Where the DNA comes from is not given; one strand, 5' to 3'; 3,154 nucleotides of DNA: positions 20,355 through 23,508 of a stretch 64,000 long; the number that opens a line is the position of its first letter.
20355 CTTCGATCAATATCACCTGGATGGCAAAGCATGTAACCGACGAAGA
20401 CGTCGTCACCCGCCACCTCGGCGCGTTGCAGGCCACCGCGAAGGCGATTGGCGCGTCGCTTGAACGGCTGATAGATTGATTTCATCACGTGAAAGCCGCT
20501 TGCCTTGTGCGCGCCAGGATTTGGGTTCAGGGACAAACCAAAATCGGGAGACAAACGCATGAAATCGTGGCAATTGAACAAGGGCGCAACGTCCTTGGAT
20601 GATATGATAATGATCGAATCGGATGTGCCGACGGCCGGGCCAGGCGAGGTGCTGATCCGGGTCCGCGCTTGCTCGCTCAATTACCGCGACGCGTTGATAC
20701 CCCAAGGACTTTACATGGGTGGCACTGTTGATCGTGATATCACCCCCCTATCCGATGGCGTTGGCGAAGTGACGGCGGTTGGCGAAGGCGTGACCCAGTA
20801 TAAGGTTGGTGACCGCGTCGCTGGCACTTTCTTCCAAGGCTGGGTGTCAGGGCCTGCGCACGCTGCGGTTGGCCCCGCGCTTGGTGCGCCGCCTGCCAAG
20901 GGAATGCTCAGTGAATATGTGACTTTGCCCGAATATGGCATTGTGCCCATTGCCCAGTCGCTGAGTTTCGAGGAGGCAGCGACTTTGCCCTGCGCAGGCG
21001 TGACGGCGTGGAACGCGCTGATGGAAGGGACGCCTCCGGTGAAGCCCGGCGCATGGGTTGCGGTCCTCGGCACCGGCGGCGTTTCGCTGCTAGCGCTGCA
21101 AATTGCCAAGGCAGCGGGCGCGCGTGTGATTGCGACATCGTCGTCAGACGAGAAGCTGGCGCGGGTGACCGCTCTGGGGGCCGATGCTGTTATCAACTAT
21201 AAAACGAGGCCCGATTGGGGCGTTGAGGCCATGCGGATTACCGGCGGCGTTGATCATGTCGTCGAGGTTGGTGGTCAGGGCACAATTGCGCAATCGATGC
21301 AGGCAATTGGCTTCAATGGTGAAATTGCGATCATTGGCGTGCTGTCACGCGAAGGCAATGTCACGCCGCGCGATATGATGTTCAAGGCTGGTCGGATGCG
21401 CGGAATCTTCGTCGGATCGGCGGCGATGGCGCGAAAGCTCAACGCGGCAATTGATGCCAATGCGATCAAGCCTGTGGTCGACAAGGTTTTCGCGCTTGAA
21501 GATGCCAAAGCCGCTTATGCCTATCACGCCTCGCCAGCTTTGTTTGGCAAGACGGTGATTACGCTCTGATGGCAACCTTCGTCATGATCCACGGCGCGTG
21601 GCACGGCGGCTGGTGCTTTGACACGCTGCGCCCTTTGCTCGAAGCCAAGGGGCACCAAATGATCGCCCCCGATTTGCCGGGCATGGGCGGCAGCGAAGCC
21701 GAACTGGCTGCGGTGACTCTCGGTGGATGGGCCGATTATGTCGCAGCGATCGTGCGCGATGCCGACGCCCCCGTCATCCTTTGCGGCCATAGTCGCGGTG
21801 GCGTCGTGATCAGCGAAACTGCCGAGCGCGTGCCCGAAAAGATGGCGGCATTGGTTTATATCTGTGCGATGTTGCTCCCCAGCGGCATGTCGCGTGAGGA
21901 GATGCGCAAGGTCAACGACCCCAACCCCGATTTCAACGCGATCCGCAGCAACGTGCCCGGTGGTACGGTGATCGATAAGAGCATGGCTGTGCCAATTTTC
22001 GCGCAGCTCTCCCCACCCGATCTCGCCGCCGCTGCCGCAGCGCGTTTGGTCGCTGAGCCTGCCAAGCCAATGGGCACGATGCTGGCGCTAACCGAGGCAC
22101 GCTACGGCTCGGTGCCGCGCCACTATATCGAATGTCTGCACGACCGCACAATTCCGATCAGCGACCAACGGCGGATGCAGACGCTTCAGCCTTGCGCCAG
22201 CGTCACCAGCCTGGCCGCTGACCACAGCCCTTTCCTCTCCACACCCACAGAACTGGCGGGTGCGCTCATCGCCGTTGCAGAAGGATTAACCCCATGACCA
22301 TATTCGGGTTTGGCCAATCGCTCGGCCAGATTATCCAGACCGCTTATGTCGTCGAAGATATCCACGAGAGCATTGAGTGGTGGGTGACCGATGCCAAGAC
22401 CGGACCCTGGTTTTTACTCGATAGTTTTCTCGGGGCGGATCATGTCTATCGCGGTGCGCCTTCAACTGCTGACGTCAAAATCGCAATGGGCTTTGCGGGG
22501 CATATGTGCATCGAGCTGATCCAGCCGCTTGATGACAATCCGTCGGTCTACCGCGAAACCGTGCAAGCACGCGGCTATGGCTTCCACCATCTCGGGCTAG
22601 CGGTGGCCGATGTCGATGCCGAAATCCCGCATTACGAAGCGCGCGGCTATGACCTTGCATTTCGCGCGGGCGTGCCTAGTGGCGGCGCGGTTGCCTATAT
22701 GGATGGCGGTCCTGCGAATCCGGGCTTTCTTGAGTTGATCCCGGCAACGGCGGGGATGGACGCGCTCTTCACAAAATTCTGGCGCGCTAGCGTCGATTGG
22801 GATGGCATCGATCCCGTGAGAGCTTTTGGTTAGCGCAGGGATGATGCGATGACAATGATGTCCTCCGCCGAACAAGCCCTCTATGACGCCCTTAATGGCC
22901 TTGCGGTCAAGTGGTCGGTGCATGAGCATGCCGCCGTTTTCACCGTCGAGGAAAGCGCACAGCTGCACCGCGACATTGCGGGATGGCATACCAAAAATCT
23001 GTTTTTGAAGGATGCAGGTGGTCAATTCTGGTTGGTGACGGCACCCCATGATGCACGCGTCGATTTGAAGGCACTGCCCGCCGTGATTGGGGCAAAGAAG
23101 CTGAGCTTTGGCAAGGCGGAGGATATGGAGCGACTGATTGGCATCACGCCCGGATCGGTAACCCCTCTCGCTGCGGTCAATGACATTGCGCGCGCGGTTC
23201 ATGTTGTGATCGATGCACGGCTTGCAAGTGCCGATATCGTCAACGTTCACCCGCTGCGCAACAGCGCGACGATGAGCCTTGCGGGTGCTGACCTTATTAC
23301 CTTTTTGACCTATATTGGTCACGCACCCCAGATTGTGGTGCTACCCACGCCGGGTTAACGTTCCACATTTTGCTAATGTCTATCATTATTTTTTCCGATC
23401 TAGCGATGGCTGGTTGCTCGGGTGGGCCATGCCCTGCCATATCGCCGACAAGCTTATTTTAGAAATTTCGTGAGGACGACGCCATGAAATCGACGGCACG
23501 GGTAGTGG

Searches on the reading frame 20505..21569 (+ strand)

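Call 40: search_protein_families(library=ncbifam, proteins=[window:20505-21569:+], max_evalue=0.00001)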
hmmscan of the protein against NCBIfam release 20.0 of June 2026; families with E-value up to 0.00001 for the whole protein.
window:20505-21569:+ (354 aa): 24 families
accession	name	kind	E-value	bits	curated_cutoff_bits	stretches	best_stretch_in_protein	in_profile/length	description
TIGR02824.1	quinone_pig3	subfamily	5.2e-41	140.7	296.8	2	128-353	87-324/325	putative NAD(P)H quinone oxidoreductase, PIG3 family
NF010344.0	PRK13771.1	subfamily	6.7e-36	123.9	349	1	34-353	13-332/334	putative alcohol dehydrogenase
NF041172.1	AcrlCoa_red_Thmprot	equivalog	2.1e-28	99.3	500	1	37-352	16-332/334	acryloyl-CoA reductase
NF006940.0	PRK09422.1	equivalog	8e-27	94.1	344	1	35-352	13-333/338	alcohol dehydrogenase AdhP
TIGR01751.1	crot-CoA-red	equivalog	1.8e-26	92.8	378.55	1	38-348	29-381/398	crotonyl-CoA carboxylase/reductase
NF003808.0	PRK05396.1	equivalog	2e-25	89.4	380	1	34-343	13-330/341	L-threonine 3-dehydrogenase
TIGR00692.1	tdh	equivalog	2.8e-22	79.2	458.35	1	34-341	11-328/340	L-threonine 3-dehydrogenase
NF047908.1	AldhRedAhr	equivalog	3.3e-22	78.8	470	1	33-335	15-316/335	NADPH-dependent aldehyde reductase Ahr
NF008024.0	PRK10754.1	subfamily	2.1e-20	73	348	1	36-287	18-246/327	NADPH:quinone reductase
TIGR03989.1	Rxyl_3153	subfamily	4.2e-20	72.3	440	1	127-314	133-326/370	NDMA-dependent alcohol dehydrogenase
TIGR02818.1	adh_III_F_hyde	equivalog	2.4e-19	69.7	543.95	1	135-316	140-326/368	S-(hydroxymethyl)glutathione dehydrogenase/class III alcohol dehydrogenase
TIGR02817.1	adh_fam_1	subfamily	1.3e-18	67.6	284.05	1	29-257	12-225/336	zinc-binding alcohol dehydrogenase family protein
TIGR02823.1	oxido_YhdH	subfamily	1.3e-17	63.7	297.25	1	45-281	25-245/324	acrylyl-CoA reductase family protein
NF041097.1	keto_inos_dh_IolM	equivalog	2.3e-17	62.8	450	1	153-337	174-373/389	scyllo-inosose 3-dehydrogenase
TIGR02822.1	adh_fam_2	subfamily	4.9e-16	58.7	283.5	1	32-344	13-320/329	zinc-binding alcohol dehydrogenase family protein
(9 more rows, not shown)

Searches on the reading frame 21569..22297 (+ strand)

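Call 40: search_protein_families(library=ncbifam, proteins=[window:21569-22297:+], max_evalue=0.00001)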
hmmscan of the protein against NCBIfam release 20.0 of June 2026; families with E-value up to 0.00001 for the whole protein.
window:21569-22297:+ (242 aa): 11 families
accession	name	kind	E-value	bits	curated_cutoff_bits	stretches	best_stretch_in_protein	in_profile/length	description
TIGR01738.1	bioH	equivalog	9.9e-13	48.3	206.95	1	3-101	6-99/245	pimeloyl-ACP methyl ester esterase BioH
NF011457.0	PRK14875.1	equivalog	2.7e-12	46.3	307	1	3-101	134-232/372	acetoin dehydrogenase dihydrolipoyllysine-residue acetyltransferase subunit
NF051488.1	bifunc_PcaDC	exception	3.5e-09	36.3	390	1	27-100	37-111/375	bifunctional 3-oxoadipate enol-lactonase/4-carboxymuconolactone decarboxylase PcaDC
NF002938.0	PRK03592.1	equivalog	8e-09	35.2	241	1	4-135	33-160/298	haloalkane dehalogenase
NF051487.1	bifunc_PcaCD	exception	2.4e-08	33.5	430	1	14-97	185-268/413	bifunctional 4-carboxymuconolactone decarboxylase/3-oxoadipate enol-lactonase PcaCD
TIGR03056.1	bchO_mg_che_rel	equivalog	5.4e-08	32.2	172.55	1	4-102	31-130/278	alpha/beta fold hydrolase BchO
TIGR02427.1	protocat_pcaD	equivalog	1.4e-07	31.2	255.85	0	27-100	38-112/251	3-oxoadipate enol-lactonase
NF007674.0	PRK10349.1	equivalog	3.2e-07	30.2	449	0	34-101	45-108/256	pimeloyl-ACP methyl ester esterase BioH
NF050089.1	i_nPHAscl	equivalog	8e-07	28.4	300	1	3-100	20-117/288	intracellular short-chain-length polyhydroxyalkanoate depolymerase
TIGR03695.1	menH_SHCHC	equivalog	3.4e-06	26.7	208.55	1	3-147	4-152/252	2-succinyl-6-hydroxy-2,4-cyclohexadiene-1-carboxylate synthase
NF002043.0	PRK00870.1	subfamily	3.5e-06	26.7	265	1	3-122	48-174/302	haloalkane dehalogenase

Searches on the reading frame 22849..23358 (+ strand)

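Call 40: search_protein_families(library=ncbifam, proteins=[window:22849-23358:+], max_evalue=0.00001)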
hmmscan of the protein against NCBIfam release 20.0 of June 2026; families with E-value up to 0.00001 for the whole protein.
window:22849-23358:+ (169 aa): 1 family
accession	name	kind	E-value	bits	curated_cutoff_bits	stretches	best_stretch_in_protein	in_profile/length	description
TIGR00011.1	YbaK_EbsC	equivalog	2.3e-08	34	153.25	1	30-153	26-144/152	Cys-tRNA(Pro) deacylase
